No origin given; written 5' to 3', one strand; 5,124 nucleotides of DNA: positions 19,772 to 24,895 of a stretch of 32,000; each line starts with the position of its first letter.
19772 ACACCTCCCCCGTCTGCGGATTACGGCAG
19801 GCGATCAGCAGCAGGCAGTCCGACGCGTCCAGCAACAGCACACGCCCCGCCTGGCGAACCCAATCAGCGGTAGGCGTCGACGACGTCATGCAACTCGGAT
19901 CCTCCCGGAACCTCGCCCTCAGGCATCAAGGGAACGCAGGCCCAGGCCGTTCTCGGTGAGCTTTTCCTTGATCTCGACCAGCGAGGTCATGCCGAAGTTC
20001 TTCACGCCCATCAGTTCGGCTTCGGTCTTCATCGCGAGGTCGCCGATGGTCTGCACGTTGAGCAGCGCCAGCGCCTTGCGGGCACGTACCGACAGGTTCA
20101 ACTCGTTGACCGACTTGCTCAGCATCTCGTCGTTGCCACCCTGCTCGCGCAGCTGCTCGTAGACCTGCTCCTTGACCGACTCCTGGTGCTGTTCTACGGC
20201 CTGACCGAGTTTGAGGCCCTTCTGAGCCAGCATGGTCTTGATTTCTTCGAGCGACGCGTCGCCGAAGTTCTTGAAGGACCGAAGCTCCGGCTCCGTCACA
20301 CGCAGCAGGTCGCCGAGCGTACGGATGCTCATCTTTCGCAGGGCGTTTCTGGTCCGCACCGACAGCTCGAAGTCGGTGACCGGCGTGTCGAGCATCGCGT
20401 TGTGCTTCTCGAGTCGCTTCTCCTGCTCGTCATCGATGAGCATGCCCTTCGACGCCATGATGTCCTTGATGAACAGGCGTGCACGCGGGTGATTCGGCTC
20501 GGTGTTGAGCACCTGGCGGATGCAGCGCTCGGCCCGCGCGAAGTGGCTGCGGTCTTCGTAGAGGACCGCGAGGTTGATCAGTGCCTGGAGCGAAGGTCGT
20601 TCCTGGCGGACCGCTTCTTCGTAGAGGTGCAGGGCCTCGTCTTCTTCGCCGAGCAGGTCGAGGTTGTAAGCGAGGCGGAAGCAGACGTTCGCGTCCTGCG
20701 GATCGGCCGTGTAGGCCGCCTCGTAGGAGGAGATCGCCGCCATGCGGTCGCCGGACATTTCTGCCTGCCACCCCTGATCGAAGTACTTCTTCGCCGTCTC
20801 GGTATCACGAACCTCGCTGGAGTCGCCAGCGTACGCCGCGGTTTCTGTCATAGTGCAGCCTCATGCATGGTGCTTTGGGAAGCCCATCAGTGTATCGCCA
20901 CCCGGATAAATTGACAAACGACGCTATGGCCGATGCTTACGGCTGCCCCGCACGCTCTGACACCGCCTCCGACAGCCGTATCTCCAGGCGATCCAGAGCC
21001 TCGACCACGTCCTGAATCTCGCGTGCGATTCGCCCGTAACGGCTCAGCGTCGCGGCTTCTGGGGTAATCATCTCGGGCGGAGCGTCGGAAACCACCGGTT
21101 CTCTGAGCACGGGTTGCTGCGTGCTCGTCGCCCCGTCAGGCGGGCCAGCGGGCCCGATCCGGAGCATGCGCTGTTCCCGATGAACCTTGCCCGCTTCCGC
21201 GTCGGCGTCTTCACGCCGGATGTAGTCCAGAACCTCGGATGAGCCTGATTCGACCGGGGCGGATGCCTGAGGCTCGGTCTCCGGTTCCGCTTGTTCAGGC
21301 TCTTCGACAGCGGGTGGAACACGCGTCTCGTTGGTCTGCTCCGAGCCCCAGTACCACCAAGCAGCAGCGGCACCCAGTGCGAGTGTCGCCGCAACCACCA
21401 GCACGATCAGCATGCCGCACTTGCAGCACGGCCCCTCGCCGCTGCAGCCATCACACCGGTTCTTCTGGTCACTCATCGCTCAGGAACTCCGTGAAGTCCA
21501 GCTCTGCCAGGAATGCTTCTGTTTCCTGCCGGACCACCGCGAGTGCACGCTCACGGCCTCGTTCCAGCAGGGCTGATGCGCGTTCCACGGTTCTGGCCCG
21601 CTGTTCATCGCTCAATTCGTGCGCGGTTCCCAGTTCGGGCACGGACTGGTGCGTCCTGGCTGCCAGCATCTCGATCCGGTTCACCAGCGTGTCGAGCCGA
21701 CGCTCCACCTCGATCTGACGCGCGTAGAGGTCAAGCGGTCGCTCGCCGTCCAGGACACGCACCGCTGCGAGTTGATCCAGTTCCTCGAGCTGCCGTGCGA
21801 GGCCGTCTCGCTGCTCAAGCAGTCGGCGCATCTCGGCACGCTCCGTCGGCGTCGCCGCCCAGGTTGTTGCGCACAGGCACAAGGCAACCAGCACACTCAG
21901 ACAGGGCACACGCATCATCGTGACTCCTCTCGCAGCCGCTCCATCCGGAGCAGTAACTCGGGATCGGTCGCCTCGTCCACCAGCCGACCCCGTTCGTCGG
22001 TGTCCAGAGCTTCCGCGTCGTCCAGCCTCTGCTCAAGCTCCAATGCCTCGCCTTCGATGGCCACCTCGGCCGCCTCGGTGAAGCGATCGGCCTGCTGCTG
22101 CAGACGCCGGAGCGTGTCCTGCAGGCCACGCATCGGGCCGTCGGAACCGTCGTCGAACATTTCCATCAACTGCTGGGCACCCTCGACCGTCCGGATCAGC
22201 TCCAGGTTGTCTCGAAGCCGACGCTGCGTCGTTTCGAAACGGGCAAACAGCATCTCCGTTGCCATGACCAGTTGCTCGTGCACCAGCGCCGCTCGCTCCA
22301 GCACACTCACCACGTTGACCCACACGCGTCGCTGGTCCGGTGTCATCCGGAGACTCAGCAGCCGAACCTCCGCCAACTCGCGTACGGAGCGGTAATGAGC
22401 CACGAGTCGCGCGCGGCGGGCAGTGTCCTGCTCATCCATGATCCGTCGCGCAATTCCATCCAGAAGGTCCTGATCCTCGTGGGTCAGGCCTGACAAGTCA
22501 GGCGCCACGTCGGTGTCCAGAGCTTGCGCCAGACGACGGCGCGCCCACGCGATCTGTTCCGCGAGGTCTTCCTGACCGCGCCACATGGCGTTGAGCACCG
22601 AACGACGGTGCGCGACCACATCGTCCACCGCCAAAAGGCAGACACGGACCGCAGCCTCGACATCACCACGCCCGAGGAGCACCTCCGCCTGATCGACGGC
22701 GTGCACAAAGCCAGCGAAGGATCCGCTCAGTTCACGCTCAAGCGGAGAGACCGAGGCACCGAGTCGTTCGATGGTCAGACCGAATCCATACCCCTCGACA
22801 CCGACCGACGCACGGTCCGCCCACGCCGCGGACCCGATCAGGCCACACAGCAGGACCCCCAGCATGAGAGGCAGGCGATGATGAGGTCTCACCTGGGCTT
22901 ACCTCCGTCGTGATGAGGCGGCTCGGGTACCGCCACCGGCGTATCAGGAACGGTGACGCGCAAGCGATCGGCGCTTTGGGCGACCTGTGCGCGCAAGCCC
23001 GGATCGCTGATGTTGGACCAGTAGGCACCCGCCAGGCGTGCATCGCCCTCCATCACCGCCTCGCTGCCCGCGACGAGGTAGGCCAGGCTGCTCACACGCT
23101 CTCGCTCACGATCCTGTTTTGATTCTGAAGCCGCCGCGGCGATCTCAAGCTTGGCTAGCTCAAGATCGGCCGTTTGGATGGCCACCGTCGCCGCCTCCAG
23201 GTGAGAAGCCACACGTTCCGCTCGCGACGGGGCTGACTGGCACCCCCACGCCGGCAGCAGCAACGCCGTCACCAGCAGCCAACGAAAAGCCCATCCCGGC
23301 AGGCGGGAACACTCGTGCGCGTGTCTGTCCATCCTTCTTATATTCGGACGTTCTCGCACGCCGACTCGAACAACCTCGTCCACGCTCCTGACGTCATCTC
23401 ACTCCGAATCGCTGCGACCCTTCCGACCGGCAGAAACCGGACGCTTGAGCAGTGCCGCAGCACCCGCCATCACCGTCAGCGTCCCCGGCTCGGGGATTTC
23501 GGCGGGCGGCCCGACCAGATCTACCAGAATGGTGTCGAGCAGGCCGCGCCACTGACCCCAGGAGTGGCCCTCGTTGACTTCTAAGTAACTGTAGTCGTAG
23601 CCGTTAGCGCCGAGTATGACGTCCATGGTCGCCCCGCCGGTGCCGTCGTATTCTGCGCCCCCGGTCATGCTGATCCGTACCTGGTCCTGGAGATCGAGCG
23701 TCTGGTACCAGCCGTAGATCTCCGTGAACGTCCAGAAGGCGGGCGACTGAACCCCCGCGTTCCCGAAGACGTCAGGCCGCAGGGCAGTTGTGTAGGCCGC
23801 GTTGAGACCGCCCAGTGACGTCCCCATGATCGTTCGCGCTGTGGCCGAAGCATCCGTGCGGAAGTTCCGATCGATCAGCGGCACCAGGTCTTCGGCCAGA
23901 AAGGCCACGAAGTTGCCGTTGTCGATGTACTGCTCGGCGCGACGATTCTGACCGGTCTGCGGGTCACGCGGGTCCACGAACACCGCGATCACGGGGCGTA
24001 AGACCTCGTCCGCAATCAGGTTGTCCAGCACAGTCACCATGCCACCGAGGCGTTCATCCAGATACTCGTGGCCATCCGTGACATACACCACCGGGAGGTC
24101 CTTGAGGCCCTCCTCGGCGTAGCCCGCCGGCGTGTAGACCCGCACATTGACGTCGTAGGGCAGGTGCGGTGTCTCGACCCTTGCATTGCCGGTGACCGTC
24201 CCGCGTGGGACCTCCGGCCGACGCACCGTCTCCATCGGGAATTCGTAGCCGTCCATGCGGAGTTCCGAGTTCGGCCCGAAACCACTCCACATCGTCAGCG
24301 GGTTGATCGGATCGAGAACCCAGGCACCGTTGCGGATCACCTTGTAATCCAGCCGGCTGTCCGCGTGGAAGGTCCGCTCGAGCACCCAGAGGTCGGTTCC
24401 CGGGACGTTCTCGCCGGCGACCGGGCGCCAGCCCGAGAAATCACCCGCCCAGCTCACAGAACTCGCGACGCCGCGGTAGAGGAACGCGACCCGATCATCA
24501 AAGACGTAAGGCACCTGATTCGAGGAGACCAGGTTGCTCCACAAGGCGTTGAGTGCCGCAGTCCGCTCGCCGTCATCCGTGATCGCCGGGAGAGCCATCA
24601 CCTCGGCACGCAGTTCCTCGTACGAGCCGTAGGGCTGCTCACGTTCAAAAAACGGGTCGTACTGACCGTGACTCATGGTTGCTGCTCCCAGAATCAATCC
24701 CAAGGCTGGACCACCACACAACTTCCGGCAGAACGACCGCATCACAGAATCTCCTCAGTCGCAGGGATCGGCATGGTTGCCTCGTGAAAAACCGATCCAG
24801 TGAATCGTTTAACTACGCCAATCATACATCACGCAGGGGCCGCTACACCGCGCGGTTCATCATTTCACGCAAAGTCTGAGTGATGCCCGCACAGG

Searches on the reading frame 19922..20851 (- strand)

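Call 8: search_protein_families(library=pfam, proteins=[window:19922-20851:-], max_evalue=0.001)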
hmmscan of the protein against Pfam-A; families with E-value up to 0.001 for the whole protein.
window:19922-20851:- (310 aa): 12 families
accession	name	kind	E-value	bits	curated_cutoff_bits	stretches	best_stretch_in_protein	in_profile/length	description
PF03118.21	RNA_pol_A_CTD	-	5.4e-39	132.2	23.8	2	241-300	8-67/67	Bacterial RNA polymerase, alpha chain C terminal domain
PF07719.23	TPR_2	-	2.8e-10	39.9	27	0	54-83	1-30/34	Tetratricopeptide repeat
PF14559.12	TPR_19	-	4.1e-10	40.3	25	1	69-125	6-62/68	Tetratricopeptide repeat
PF13428.12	TPR_14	-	2.4e-08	34.3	23.5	0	89-126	2-39/44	Tetratricopeptide repeat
PF13181.12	TPR_8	-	8.2e-08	32.3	25.7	0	54-82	1-29/34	Tetratricopeptide repeat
PF13432.12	TPR_16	-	2.1e-06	28.5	32.7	0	27-83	4-59/65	Tetratricopeptide repeat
PF00515.34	TPR_1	-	4.1e-06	26.8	27.8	0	89-121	2-34/34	Tetratricopeptide repeat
PF13176.12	TPR_7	-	8.6e-05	22.8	27.9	0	90-118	1-29/36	Tetratricopeptide repeat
PF23914.1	TPR_CcmH_CycH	-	0.0003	21.1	42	1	34-118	64-151/158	Cytochrome c-type biogenesis protein H TPR domain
PF13424.12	TPR_12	-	0.00056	20.5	30.1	0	42-82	32-73/77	Tetratricopeptide repeat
PF13374.12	TPR_10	-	0.00064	20.1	27.5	0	88-115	2-29/42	Tetratricopeptide repeat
PF24575.1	TPR_Slam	-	0.00074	20.4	35.2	0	25-64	52-91/104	Surface lipoprotein assembly modifier, N-terminal TPR repeats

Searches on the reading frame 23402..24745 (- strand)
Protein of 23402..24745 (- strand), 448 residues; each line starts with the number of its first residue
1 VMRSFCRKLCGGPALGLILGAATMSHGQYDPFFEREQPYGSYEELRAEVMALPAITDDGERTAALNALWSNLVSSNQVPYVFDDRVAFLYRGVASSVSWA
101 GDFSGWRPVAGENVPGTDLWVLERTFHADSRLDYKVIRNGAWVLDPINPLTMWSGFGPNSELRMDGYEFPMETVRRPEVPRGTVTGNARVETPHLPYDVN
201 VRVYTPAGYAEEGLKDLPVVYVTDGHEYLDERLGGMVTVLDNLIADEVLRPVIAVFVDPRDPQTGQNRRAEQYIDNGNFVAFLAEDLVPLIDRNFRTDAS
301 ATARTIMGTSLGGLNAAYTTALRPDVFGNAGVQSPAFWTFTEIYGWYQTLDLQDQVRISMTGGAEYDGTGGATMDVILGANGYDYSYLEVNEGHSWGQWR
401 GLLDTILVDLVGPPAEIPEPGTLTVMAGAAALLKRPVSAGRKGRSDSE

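Call 8: search_protein_families(library=pfam, proteins=[window:23402-24745:-], max_evalue=0.001)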
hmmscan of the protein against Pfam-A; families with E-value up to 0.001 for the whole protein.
window:23402-24745:- (448 aa): 1 family
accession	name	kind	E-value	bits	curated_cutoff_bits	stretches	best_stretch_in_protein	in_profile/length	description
PF00756.26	Esterase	-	3.7e-26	92.9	22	1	195-409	4-250/251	Putative esterase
